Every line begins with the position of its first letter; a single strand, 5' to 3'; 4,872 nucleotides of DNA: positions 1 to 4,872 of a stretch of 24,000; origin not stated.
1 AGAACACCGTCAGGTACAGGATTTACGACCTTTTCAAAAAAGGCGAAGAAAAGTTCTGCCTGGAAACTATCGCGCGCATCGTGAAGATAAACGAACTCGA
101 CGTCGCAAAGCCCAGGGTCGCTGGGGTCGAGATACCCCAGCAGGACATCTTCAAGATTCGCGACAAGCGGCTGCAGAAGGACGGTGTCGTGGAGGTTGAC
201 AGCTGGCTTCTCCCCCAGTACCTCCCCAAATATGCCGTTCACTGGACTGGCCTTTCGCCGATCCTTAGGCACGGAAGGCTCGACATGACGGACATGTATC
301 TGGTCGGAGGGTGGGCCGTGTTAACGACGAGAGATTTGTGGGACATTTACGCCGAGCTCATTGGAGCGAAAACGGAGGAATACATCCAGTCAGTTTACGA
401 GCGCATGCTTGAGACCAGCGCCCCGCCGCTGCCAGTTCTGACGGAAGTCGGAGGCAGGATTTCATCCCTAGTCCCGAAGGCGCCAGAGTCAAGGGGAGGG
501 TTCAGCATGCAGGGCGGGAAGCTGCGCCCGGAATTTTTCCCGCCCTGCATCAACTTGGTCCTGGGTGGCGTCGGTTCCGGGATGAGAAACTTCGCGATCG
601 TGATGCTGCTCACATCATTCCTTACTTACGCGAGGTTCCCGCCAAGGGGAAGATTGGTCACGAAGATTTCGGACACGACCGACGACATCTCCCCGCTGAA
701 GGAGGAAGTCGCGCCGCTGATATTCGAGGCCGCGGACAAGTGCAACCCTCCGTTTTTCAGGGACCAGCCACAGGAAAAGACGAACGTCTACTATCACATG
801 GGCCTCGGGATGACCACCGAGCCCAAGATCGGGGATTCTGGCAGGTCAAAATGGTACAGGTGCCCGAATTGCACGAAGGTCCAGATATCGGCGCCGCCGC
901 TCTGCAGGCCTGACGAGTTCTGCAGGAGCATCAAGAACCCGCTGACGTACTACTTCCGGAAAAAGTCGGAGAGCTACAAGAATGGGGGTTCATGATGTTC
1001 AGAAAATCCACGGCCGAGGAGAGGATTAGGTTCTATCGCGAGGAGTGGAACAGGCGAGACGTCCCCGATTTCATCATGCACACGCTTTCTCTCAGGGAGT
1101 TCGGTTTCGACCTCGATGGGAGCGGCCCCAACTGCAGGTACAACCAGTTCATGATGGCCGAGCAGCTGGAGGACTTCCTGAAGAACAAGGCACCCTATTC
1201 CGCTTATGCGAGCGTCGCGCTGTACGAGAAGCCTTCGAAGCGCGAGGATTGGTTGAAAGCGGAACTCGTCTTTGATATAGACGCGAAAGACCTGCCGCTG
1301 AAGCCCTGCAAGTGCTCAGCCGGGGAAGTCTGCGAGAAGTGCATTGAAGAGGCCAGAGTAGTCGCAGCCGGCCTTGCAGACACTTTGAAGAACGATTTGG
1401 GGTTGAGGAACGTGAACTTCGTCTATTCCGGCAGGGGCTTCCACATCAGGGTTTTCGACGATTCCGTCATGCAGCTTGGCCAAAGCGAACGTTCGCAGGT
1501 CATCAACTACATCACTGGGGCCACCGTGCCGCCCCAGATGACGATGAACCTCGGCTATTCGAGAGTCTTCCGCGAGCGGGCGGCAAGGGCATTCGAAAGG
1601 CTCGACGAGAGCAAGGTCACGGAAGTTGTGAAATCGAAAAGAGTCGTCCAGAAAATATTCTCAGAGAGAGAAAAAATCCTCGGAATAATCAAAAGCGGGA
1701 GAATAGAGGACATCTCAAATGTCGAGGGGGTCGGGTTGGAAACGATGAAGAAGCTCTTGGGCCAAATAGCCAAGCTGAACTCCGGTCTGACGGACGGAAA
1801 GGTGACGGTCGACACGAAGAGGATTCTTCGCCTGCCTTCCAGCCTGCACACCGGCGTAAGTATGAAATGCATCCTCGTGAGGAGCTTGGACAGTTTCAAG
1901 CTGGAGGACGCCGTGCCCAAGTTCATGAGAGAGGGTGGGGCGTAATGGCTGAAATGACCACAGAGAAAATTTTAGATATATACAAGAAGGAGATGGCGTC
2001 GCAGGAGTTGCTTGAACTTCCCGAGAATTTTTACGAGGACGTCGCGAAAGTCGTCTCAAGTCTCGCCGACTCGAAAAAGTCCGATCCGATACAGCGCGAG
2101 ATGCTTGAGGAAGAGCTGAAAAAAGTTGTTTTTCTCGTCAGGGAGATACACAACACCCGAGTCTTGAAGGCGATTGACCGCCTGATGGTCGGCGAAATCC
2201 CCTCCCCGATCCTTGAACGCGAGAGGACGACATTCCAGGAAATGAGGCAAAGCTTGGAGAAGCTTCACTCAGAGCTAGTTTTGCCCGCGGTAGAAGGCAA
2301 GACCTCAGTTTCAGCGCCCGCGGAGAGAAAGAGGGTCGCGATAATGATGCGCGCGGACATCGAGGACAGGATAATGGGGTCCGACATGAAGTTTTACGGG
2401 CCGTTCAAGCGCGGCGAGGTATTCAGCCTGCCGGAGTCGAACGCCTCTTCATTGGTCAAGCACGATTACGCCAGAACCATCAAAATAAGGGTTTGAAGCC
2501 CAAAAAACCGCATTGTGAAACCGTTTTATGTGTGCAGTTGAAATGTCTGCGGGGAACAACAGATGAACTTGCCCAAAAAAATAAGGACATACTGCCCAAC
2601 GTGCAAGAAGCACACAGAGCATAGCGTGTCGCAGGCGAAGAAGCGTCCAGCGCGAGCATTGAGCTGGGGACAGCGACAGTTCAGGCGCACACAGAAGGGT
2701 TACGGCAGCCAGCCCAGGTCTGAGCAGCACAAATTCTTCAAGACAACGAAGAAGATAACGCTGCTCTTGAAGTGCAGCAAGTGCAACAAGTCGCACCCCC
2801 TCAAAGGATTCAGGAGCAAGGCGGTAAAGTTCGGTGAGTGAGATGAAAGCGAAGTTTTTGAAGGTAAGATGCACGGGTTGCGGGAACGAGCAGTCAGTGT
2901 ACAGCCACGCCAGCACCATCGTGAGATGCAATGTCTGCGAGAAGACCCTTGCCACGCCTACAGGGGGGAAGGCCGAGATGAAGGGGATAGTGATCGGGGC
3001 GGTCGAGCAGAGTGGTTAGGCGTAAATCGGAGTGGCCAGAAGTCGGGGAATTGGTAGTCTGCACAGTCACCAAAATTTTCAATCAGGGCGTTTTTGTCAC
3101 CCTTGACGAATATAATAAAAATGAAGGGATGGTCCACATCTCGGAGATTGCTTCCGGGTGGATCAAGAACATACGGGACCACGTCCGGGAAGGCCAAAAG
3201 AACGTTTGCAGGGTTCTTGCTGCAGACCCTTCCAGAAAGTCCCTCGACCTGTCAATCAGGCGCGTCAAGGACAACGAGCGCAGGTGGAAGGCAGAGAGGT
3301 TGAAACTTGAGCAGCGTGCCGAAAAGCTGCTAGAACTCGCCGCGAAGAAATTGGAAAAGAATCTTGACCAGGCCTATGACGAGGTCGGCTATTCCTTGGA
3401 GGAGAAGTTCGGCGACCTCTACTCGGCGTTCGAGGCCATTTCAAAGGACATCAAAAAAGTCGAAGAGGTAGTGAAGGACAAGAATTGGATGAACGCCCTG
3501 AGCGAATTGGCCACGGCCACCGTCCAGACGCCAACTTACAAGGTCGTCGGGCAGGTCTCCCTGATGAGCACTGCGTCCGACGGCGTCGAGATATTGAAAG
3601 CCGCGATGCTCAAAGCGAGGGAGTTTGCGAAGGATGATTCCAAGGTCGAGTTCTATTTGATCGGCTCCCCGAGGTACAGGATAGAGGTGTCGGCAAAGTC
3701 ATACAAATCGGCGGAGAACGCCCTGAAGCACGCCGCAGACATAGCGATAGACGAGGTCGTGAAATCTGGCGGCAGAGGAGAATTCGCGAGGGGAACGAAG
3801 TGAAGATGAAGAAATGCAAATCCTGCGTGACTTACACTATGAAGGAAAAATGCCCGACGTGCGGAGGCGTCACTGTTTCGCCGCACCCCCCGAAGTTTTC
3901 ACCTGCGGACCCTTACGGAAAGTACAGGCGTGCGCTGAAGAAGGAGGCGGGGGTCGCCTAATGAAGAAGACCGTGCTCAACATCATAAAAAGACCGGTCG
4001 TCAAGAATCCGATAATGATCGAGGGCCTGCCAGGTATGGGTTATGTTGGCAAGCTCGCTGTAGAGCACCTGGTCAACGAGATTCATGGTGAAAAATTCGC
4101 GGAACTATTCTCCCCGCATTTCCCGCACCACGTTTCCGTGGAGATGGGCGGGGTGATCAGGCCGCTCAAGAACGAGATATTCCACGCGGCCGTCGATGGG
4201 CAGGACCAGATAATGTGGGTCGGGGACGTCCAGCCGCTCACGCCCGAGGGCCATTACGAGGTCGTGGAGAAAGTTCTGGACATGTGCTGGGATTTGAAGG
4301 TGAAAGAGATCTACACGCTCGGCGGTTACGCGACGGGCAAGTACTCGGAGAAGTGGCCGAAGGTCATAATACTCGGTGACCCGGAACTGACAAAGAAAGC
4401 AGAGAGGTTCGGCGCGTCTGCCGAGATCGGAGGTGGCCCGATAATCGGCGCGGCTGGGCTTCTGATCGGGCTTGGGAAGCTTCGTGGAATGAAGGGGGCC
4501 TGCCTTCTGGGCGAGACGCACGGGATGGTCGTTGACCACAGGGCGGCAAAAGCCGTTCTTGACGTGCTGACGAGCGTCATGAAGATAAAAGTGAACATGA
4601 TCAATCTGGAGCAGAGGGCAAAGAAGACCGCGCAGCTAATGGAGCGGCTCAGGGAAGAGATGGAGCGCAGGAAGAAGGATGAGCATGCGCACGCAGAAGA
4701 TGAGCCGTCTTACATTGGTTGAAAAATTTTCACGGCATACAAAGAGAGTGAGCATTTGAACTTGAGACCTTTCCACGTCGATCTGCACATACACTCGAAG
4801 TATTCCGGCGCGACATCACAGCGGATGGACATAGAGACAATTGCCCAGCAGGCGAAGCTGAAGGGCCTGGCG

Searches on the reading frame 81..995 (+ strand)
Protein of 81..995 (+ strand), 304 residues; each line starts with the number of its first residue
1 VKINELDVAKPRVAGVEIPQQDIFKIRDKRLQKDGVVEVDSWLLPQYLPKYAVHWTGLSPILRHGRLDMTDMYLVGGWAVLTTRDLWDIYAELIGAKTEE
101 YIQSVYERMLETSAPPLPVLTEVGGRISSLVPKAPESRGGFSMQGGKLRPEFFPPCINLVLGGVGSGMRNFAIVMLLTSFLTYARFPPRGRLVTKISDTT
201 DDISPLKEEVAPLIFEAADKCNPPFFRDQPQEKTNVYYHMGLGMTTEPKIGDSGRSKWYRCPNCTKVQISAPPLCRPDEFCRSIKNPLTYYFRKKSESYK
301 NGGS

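Call 40: search_protein_families(library=pfam, proteins=[window:81-995:+], max_evalue=0.001)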
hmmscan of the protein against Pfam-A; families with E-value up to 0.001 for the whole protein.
window:81-995:+ (304 aa): 1 family
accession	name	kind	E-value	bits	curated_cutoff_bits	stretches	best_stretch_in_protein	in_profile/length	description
PF04104.19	DNA_primase_lrg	-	4.2e-14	53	22.4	1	50-273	2-197/266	Eukaryotic and archaeal DNA primase, large subunit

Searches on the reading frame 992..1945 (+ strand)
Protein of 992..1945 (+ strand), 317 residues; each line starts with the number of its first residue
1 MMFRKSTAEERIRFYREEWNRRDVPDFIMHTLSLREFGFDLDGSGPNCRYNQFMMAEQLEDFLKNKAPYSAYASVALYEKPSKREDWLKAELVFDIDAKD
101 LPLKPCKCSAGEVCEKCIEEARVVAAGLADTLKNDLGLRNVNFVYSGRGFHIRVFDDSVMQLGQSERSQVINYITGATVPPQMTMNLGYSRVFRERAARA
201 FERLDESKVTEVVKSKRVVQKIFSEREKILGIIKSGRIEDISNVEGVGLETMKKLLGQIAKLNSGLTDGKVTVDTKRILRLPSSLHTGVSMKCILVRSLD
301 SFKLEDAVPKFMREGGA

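Call 40: search_protein_families(library=pfam, proteins=[window:992-1945:+], max_evalue=0.001)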
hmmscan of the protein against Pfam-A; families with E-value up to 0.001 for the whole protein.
window:992-1945:+ (317 aa): 1 family
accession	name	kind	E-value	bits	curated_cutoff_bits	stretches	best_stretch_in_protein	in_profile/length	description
PF01896.25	DNA_primase_S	-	8.9e-16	59.1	26.8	1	94-288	1-153/163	DNA primase small subunit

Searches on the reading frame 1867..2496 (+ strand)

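Call 40: search_protein_families(library=pfam, proteins=[window:1867-2496:+], max_evalue=0.001)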
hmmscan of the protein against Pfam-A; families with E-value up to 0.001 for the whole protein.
window:1867-2496:+ (209 aa): 1 family
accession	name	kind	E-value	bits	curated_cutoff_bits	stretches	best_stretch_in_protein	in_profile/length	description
PF22090.1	Gins51_C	-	6.5e-13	48.7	27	1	157-205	1-48/48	Gins51, C-terminal domain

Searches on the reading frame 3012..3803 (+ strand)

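Call 40: search_protein_families(library=pfam, proteins=[window:3012-3803:+], max_evalue=0.001)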
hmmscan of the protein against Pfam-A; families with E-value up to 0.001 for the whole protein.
window:3012-3803:+ (263 aa): 2 families
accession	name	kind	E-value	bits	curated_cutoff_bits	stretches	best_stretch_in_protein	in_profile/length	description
PF07541.17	EIF_2_alpha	-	1.4e-24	86.7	22.8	1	121-231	1-114/114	Eukaryotic translation initiation factor 2 alpha subunit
PF00575.29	S1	-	2.3e-09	38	22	1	9-83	2-74/74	S1 RNA binding domain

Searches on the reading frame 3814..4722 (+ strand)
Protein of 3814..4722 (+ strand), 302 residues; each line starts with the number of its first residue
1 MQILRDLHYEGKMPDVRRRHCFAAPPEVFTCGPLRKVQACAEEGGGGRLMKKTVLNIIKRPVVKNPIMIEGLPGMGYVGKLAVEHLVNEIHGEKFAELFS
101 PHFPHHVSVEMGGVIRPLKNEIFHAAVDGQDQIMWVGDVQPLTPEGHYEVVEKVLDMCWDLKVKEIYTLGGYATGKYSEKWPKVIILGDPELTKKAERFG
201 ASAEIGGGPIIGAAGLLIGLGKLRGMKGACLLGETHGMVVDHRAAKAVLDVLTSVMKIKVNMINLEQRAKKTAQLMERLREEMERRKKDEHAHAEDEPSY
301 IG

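Call 40: search_protein_families(library=pfam, proteins=[window:3814-4722:+], max_evalue=0.001)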
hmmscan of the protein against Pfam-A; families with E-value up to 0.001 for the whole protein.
window:3814-4722:+ (302 aa): 1 family
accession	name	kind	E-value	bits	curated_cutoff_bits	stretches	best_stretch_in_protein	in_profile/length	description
PF09754.15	PAC2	-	6.4e-39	134.4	25.8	1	68-279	1-214/215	PAC2 family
